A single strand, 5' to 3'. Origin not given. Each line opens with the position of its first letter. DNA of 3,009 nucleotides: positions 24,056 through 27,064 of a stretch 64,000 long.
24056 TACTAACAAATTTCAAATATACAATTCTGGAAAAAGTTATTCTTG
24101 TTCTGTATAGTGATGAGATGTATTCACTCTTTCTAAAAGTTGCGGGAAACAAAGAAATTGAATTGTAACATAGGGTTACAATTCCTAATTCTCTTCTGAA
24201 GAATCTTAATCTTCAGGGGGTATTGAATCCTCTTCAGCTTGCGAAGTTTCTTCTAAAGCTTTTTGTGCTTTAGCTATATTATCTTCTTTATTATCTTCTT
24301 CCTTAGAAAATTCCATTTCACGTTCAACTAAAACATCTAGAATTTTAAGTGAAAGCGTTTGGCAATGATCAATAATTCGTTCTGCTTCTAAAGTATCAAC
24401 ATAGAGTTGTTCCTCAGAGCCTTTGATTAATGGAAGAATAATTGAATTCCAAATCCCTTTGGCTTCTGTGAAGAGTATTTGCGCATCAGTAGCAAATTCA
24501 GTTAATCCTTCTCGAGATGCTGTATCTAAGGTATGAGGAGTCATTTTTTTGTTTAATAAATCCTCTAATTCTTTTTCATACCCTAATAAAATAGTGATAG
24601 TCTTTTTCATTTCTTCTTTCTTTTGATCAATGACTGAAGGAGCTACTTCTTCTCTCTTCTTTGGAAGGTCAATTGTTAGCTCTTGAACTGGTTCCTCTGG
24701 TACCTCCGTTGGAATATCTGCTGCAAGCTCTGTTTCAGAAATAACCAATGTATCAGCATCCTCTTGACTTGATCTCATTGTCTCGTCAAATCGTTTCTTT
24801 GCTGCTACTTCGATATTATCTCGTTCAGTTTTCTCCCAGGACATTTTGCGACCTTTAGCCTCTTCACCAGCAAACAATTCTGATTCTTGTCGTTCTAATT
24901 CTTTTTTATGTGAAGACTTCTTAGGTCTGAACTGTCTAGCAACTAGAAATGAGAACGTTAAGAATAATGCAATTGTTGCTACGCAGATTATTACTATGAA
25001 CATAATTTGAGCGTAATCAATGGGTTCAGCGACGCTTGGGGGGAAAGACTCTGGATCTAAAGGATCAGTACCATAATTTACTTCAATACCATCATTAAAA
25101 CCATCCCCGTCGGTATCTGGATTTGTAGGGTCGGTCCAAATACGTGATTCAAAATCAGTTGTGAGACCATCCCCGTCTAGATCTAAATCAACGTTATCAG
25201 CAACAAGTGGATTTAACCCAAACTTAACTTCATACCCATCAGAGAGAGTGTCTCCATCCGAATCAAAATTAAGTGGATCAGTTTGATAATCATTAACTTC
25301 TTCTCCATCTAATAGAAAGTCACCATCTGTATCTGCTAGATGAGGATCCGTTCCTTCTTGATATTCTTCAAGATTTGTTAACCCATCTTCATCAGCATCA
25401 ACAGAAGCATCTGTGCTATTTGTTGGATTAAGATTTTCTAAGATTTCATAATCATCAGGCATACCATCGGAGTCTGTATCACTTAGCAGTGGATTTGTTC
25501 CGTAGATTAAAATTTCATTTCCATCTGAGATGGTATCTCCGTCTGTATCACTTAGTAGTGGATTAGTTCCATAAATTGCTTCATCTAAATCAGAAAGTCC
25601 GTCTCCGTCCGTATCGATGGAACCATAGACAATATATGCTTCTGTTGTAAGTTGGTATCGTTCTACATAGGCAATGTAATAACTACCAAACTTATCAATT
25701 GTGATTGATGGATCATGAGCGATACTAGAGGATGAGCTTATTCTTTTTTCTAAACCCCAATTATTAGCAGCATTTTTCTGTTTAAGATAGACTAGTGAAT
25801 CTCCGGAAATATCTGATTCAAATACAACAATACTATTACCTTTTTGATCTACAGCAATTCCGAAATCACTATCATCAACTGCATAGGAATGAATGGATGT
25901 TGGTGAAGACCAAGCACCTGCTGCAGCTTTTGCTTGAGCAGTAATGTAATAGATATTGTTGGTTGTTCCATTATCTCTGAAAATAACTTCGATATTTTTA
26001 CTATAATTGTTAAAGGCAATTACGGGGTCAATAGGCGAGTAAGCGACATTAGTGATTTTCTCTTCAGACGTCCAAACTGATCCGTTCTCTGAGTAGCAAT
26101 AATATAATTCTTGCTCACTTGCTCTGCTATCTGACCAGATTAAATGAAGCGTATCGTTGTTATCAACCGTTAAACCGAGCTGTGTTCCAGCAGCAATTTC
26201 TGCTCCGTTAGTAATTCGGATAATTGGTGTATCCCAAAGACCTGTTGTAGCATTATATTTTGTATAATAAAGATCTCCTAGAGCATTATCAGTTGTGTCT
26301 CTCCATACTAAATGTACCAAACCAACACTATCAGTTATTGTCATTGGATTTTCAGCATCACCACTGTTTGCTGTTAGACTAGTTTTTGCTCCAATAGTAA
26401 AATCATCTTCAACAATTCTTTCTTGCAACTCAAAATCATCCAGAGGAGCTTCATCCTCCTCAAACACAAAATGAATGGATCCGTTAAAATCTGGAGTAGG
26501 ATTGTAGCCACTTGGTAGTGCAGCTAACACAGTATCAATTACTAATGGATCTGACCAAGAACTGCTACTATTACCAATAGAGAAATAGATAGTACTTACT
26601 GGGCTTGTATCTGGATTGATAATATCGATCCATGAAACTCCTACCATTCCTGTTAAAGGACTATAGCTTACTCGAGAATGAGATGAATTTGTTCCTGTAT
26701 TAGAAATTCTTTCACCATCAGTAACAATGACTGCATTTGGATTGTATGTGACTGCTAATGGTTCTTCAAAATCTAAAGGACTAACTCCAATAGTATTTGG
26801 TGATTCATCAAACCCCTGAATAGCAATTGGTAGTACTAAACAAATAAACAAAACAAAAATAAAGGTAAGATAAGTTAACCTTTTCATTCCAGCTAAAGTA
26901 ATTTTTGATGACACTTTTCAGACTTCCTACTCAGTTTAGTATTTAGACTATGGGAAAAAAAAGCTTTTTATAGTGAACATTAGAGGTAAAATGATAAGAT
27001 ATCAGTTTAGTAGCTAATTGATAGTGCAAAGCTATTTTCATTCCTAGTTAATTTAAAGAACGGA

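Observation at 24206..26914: Receptor-like type-I membrane protein with an extracellular Asp-box-like beta-propeller, TSP3 calcium-binding repeats and a 270-aa cytoplasmic helical domain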

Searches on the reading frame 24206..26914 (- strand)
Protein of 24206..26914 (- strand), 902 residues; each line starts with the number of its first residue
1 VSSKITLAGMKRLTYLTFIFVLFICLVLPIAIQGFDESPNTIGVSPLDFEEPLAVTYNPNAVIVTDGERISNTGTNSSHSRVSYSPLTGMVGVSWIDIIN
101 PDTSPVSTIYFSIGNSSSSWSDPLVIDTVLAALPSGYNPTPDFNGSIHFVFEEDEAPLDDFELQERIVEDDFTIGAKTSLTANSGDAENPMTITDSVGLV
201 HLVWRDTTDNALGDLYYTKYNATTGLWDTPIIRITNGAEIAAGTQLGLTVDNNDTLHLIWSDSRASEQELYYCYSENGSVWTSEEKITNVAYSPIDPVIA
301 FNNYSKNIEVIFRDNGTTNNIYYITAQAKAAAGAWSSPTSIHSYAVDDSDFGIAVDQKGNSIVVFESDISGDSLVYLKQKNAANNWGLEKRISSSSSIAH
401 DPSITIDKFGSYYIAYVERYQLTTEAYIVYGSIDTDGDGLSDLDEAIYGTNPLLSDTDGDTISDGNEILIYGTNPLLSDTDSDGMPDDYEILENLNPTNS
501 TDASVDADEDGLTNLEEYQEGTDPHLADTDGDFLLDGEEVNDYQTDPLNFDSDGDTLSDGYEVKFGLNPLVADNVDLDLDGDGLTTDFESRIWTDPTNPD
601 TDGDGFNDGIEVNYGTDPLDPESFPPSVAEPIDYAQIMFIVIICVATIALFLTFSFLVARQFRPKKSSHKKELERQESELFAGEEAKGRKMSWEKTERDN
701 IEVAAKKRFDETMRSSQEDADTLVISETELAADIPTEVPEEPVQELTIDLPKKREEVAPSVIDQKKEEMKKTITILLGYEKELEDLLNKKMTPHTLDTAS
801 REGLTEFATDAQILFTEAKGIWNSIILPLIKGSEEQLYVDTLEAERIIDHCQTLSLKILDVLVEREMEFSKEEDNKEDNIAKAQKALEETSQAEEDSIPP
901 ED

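Call 3: search_protein_families(library=pfam, proteins=[window:24206-26914:-], max_evalue=1)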
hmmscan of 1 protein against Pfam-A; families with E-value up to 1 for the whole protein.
window:24206-26914:- (902 aa): 5 families
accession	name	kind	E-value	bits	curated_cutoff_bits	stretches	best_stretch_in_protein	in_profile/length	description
PF18884.5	TSP3_bac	-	2.6e-30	104.3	25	6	600-621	1-22/22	Bacterial TSP3 repeat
PF15892.11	BNR_4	-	3.8e-06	26.9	27.3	1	145-296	51-203/272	BNR repeat-containing family member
PF11044.13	TMEMspv1-c74-12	-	0.0057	17.2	25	1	639-679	9-48/49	Plectrovirus spv1-c74 ORF 12 transmembrane protein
PF08374.16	Protocadherin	-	0.092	13.2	26.3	1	632-703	35-104/217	Protocadherin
PF14851.11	FAM176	-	0.95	9.7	31.5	1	636-719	23-103/152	FAM176 family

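Call 4: search_protein_families(library=ncbifam, proteins=[window:24206-26914:-], max_evalue=1)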
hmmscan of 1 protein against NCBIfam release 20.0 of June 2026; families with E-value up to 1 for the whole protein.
window:24206-26914:- (902 aa): 5 families
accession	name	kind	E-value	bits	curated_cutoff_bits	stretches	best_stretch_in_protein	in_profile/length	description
NF033765.2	gliding_CglD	equivalog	2.9e-19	68.4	400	2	473-613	141-301/1124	adventurous gliding motility lipoprotein CglD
NF047639.1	throspo3_MtsD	equivalog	1.5e-16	59.7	800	4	527-600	459-531/651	cell-cell cohesion protein MtsD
NF053835.1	PDIAV_lipo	equivalog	3.6e-09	36.5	90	2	335-433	26-122/458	PDIAV motif-containing lipoprotein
NF052348.1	beta_propeller_lectin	domain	3.6e-05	23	200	1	220-405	70-251/337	beta propeller lectin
NF042425.1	Amuc_1099_fam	equivalog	9.6e-05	22.1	50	2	483-525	106-148/321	Amuc_1099 family pilus-like system protein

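Call 6: find_homologous_proteins(query=window:24206-26887:-, max_evalue=0.001)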
Query window:24206-26887:- (893 aa): 1539 proteins with E <= 0.001 among 8000 candidates; the best 120 are listed.
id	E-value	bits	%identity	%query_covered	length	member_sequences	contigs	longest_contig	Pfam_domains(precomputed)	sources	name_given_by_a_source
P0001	0.0e+0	2000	100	100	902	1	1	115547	PF15892.12,PF18884.6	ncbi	-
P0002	0.0e+0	1701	86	97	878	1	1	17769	PF18884.6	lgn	-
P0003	0.0e+0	1697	85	100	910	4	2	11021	PF18884.6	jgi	-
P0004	0.0e+0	1648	82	98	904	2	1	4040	PF18884.6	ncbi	-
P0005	0.0e+0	1633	84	97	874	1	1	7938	PF15892.12,PF18884.6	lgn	-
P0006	1.0e-289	982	55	93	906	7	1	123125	PF18884.6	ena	-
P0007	2.1e-272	925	51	97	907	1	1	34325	PF15892.12,PF18884.6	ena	-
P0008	2.3e-264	898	53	90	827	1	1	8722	PF15892.12,PF18884.6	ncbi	ncbi:MAG: hypothetical protein ACFFDW_09545, partial [Candidatus Thorarchaeota archaeon]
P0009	3.3e-248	844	49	98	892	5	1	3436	PF18884.6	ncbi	-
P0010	7.4e-247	840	48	95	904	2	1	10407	PF15892.12,PF18884.6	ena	-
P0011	7.1e-244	830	49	97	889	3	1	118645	PF18884.6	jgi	jgi:hypothetical protein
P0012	7.9e-244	830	46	98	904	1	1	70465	PF18884.6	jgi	-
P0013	1.2e-243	829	48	98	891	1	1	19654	PF18884.6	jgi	-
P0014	9.6e-242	823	46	98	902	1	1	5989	PF18884.6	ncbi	ncbi:MAG: hypothetical protein ACTSP7_06495 [Candidatus Heimdallarchaeota archaeon]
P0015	9.6e-242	823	46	98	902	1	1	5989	PF18884.6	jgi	-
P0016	2.8e-241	822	48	98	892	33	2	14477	PF18884.6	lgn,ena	-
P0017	1.1e-238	813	46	95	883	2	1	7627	PF18884.6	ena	-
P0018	1.2e-238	813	48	94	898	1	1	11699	PF18884.6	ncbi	-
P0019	1.3e-228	780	44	98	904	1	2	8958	PF18884.6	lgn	-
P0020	1.2e-225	770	46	95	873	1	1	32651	PF18884.6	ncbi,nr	ncbi:MAG: hypothetical protein FK734_11615 [Asgard group archaeon]|nr:hypothetical protein [Asgard g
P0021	7.1e-221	754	46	93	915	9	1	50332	PF15892.12,PF18884.6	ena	-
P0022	1.6e-218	746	45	98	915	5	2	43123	PF15892.12,PF18884.6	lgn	-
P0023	2.0e-217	743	44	98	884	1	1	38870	PF22847.3,PF15892.12,PF18884.6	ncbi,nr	ncbi:MAG: hypothetical protein FK733_15665 [Asgard group archaeon]|nr:hypothetical protein [Asgard g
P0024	2.1e-217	742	44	95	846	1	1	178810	PF15892.12,PF18884.6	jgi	-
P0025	4.2e-133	464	45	21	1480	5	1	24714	PF18884.6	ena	-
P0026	2.7e-119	418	48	21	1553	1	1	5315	PF13385.14,PF18884.6,PF03495.20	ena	-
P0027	1.7e-107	379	41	27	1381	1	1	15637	PF21959.3,PF14517.13,PF25021.2,PF14339.13,PF18884.6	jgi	jgi:hypothetical protein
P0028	2.2e-103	365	36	26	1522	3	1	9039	PF18884.6,PF03495.20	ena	-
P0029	3.7e-101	358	43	21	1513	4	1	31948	PF01364.25,PF18884.6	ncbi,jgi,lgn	ncbi:MAG: hypothetical protein ACI97B_001047 [Verrucomicrobiales bacterium]|jgi:hypothetical protein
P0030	8.6e-99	350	39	26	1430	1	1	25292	PF18884.6,PF03495.20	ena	-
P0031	8.0e-94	334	42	21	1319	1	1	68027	PF18884.6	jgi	-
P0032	4.5e-93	331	42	22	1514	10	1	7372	PF01364.25,PF18884.6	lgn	-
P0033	2.6e-92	329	49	14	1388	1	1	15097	PF18884.6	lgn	-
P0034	4.3e-92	328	42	22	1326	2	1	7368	PF18884.6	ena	-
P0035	2.9e-89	319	49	21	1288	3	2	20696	PF02868.22,PF01447.25,PF07504.20,PF18884.6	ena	-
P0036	3.5e-87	312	50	13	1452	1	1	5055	PF18884.6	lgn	-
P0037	4.1e-86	308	47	21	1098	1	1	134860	PF18884.6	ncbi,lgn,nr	ncbi:MAG: hypothetical protein JXA54_02980 [Candidatus Heimdallarchaeota archaeon]|nr:hypothetical p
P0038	5.2e-86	308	43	22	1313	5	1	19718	PF13517.13,PF18884.6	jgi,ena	-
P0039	4.4e-85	305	52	21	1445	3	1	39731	PF13385.14,PF18884.6,PF03495.20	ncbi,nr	ncbi:MAG: hypothetical protein PHI93_06400, partial [Kiritimatiellae bacterium]|nr:hypothetical prot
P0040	5.4e-85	304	36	26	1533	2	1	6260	PF18884.6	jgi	-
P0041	6.2e-85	304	43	23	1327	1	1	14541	PF13229.13,PF18884.6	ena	-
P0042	1.7e-83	299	33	34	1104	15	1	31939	PF18884.6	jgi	-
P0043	2.0e-83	299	43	21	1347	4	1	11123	PF18884.6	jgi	-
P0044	2.2e-82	296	46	22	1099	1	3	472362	PF18884.6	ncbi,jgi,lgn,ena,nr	ncbi:MAG TPA: hypothetical protein VMZ29_05070 [Candidatus Bathyarchaeia archaeon]|nr:hypothetical p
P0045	4.2e-81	292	39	22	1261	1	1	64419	PF18884.6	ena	-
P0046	8.8e-81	291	58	21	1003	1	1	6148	PF18884.6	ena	-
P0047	1.4e-80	290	41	21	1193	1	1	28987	PF13517.13,PF18884.6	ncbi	-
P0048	1.8e-80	289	47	18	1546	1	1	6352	PF18884.6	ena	-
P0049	4.9e-79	285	35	29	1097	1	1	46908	PF18884.6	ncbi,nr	ncbi:MAG: exo-alpha-sialidase [Asgard group archaeon]|nr:exo-alpha-sialidase [Asgard group archaeon]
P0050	1.5e-78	283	48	20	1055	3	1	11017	PF18884.6,PF03495.20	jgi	jgi:hypothetical protein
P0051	1.8e-78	283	37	33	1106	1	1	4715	PF18884.6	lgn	-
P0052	3.5e-78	282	39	21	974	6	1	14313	PF18884.6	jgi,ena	-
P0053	1.4e-77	280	39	24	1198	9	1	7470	PF18884.6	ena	-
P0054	1.4e-77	280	37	22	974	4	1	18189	PF18884.6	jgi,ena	-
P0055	1.5e-77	280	44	21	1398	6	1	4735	PF03781.23,PF18884.6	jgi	-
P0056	2.0e-77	279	37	20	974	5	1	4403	PF18884.6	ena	-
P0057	2.2e-77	279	39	21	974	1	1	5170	PF18884.6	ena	-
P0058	9.6e-77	277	39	21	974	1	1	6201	PF18884.6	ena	-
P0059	1.7e-76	276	39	21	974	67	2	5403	PF18884.6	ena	-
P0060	2.4e-76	276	43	23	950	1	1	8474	PF03160.21,PF07811.18,PF18884.6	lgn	-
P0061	2.9e-76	276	42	21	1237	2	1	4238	PF04151.22,PF21959.3,PF14339.13,PF18884.6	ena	-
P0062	4.0e-76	275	41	21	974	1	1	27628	PF18884.6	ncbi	-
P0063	7.8e-76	274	39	27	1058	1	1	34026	PF18884.6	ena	-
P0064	9.2e-76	274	46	21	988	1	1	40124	PF18884.6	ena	-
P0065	1.0e-75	274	45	22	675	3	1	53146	PF00691.26,PF13505.13,PF18884.6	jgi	jgi:outer membrane protein OmpA-like peptidoglycan-associated protein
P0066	1.1e-75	274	43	22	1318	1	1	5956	PF21959.3,PF18884.6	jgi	jgi:hypothetical protein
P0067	1.5e-75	273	35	20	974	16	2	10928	PF18884.6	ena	-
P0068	1.6e-75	273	42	21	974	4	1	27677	PF18884.6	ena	-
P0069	2.0e-75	273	41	21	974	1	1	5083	PF18884.6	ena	-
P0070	5.4e-75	271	45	21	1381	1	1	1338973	PF13229.13,PF18884.6,PF05048.20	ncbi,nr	ncbi:hypothetical protein IPG41_02215 [Candidatus Peregrinibacteria bacterium]|nr:MAG: hypothetical 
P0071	5.6e-75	271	44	21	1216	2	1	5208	PF14339.13,PF18884.6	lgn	-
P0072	5.9e-75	271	40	21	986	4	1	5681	PF18884.6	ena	-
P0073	6.6e-75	271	41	26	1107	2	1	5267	PF00656.28,PF18884.6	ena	-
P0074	4.6e-74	268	49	20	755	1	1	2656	PF18884.6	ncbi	ncbi:MAG: hypothetical protein AB1485_06975, partial [Candidatus Thermoplasmatota archaeon]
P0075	5.4e-74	268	33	26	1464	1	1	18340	PF18884.6,PF03495.20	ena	-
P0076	6.4e-74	268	44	23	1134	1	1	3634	PF24893.1,PF18884.6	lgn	-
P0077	6.8e-74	268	45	20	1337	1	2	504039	PF25778.2,PF06739.18,PF18884.6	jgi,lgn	jgi:hypothetical protein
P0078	1.4e-73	267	50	21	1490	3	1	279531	PF03160.21,PF13517.13,PF07593.19,PF18884.6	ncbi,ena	-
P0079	1.5e-73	267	43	26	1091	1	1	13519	PF18884.6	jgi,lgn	jgi:hypothetical protein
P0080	3.0e-73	266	50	21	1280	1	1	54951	PF18884.6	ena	-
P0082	1.2e-72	264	39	21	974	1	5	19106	PF18884.6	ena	-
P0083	1.2e-72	264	43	16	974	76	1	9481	PF18884.6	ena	-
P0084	1.6e-72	263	42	26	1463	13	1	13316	PF18884.6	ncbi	-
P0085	1.7e-72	263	44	20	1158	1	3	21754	PF18884.6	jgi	jgi:hypothetical protein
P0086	3.6e-72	262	42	21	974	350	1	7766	PF18884.6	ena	-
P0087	1.3e-71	260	47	22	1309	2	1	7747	PF07676.19,PF18884.6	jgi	-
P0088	3.2e-71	259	47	17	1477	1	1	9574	PF02868.22,PF01447.25,PF07504.20,PF18884.6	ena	-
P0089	1.0e-70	257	49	21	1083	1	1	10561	PF18884.6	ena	-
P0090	2.6e-70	256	42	22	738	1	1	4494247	PF00691.26,PF18884.6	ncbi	-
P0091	5.5e-70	255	42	21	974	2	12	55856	PF18884.6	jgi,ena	-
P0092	1.3e-69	254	45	23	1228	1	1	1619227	PF18884.6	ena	-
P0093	1.4e-69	253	53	21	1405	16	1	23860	PF03160.21,PF13385.14,PF10102.15,PF18884.6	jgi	jgi:hypothetical protein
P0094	1.2e-68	250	41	21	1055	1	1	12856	PF02494.23,PF18962.8,PF18884.6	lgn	-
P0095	2.1e-68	250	41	21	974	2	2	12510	PF18884.6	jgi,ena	-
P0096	3.1e-68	249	49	21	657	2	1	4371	PF18884.6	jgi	-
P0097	6.1e-68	248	42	21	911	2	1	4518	PF18884.6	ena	-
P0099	2.1e-67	246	41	26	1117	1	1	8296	PF00656.28,PF18884.6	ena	-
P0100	3.2e-67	246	45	23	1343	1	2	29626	PF02868.22,PF01447.25,PF07504.20,PF18884.6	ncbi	-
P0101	5.3e-67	245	37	20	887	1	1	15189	PF05345.19,PF18884.6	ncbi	-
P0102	7.6e-67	244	59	11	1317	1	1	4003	PF13385.14,PF18884.6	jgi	jgi:hypothetical protein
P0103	9.9e-67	244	55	16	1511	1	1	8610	PF18884.6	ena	-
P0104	1.4e-66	243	45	20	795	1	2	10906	PF03160.21,PF07811.18,PF18884.6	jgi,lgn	jgi:hypothetical protein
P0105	4.8e-66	242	47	21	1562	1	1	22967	PF08309.18,PF18884.6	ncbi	ncbi:MAG: hypothetical protein ACFFCS_08995 [Candidatus Hodarchaeota archaeon]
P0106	5.2e-66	242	39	23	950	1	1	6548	PF03160.21,PF07811.18,PF18884.6,PF03495.20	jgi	jgi:hypothetical protein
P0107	5.3e-66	242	40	21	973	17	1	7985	PF18884.6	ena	-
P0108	1.2e-65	240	39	21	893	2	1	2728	PF18884.6,PF09264.18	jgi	jgi:hypothetical protein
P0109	1.4e-65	240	35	21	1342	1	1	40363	PF13360.14,PF13570.14,PF18884.6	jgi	jgi:hypothetical protein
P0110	3.9e-65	239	36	21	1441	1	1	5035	PF18884.6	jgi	-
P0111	7.4e-65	238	38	26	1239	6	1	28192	PF18884.6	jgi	-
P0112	8.8e-65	238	42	22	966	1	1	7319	PF18884.6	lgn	-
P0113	1.1e-64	237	34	22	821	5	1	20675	PF18884.6,PF03495.20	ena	-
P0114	1.3e-64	237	45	21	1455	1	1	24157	PF18884.6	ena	-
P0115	6.0e-64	235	44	21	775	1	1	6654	PF00404.25,PF18884.6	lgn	-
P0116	8.3e-64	234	43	21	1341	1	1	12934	PF18884.6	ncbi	-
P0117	1.9e-63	233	47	22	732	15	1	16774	PF00691.26,PF18884.6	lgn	-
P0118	2.2e-63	233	29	42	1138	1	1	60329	PF25292.1,PF13517.13,PF13570.14,PF18884.6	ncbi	-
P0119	5.0e-63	232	45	22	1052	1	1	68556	PF18884.6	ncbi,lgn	-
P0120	7.3e-63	231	45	21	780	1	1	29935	PF18884.6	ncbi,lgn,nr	ncbi:MAG: hypothetical protein KZQ78_12860 [Candidatus Thiodiazotropha sp. (ex Ustalcina ferruginea)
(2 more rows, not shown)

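Call 9: list_cluster_members(proteins=[P0001, P0006, P0011])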
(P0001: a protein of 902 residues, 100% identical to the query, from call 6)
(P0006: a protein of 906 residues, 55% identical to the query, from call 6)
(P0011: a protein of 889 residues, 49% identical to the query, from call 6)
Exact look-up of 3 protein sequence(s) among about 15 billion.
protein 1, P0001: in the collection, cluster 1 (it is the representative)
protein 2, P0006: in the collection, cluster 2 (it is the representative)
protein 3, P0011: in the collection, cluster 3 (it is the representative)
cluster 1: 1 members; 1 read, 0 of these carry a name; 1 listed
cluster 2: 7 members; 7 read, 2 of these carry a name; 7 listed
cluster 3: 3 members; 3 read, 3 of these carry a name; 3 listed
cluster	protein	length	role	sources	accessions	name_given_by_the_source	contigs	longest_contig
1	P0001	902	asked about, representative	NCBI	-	-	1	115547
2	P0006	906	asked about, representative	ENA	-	-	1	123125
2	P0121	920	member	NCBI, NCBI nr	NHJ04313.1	MAG: hypothetical protein EAX90_05785 [Candidatus Heimdallarchaeota archaeon] | hypothetical protein [Candidatus Heimdallarchaeota archaeon]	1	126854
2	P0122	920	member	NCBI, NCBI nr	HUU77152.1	MAG TPA: hypothetical protein VMX55_02325 [candidate division Zixibacteria bacterium] | hypothetical protein [candidate division Zixibacteria bacterium]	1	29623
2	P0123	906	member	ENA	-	-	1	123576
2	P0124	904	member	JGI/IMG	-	-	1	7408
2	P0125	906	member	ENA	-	-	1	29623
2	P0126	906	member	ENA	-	-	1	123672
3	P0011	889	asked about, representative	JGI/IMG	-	hypothetical protein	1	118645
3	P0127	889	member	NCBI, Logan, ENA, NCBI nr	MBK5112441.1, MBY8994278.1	MAG: hypothetical protein KGD59_06990 [Candidatus Heimdallarchaeota archaeon] | hypothetical protein [Candidatus Heimdallarchaeota archaeon]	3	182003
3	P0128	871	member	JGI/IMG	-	hypothetical protein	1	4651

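Call 19: find_encoding_contigs(protein=P0006, flank=6000, max_places=2)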
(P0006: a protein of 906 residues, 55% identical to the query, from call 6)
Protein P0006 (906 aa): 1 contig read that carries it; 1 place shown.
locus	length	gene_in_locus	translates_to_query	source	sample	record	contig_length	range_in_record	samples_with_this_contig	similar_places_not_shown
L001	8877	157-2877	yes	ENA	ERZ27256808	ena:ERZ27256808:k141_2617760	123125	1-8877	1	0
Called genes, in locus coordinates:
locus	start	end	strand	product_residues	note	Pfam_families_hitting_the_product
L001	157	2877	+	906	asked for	PF18884:TSP3_bac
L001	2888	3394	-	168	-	PF01661:Macro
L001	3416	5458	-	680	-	PF02897:Peptidase_S9_N, PF00326:Peptidase_S9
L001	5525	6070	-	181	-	-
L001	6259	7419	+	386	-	PF01513:NAD_kinase, PF00781:DAGK_cat (weak), PF20143:NAD_kinase_C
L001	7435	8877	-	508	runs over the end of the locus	PF02347:GDC-P (weak), PF00266:Aminotran_5 (weak), PF21478:GcvP2_C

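Call 20: find_encoding_contigs(protein=P0011, flank=6000, max_places=2)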
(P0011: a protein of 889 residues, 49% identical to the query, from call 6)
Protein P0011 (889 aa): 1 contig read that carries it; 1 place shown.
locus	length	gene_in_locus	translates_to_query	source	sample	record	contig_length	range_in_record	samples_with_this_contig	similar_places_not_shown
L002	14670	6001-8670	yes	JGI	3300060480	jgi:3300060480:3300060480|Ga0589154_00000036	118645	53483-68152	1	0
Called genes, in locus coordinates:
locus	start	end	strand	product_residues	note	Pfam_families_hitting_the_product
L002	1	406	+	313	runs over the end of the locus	PF02729:OTCace_N, PF00185:OTCace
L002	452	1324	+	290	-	PF04414:tRNA_deacylase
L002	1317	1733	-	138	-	-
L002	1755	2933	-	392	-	-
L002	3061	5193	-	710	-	PF02629:CoA_binding, PF13380:CoA_binding_2, PF13607:Succ_CoA_lig, PF19045:Ligase_CoA_2, PF13549:ATP-grasp_5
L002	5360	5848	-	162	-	PF03946:Ribosomal_L11_N, PF00298:Ribosomal_L11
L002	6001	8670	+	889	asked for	PF18884:TSP3_bac (weak)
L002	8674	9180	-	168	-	PF01661:Macro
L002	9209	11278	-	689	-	PF02897:Peptidase_S9_N, PF00326:Peptidase_S9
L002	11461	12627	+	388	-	PF01513:NAD_kinase, PF00781:DAGK_cat (weak), PF20143:NAD_kinase_C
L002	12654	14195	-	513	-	PF02347:GDC-P, PF00266:Aminotran_5, PF21478:GcvP2_C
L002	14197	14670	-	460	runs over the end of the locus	PF02347:GDC-P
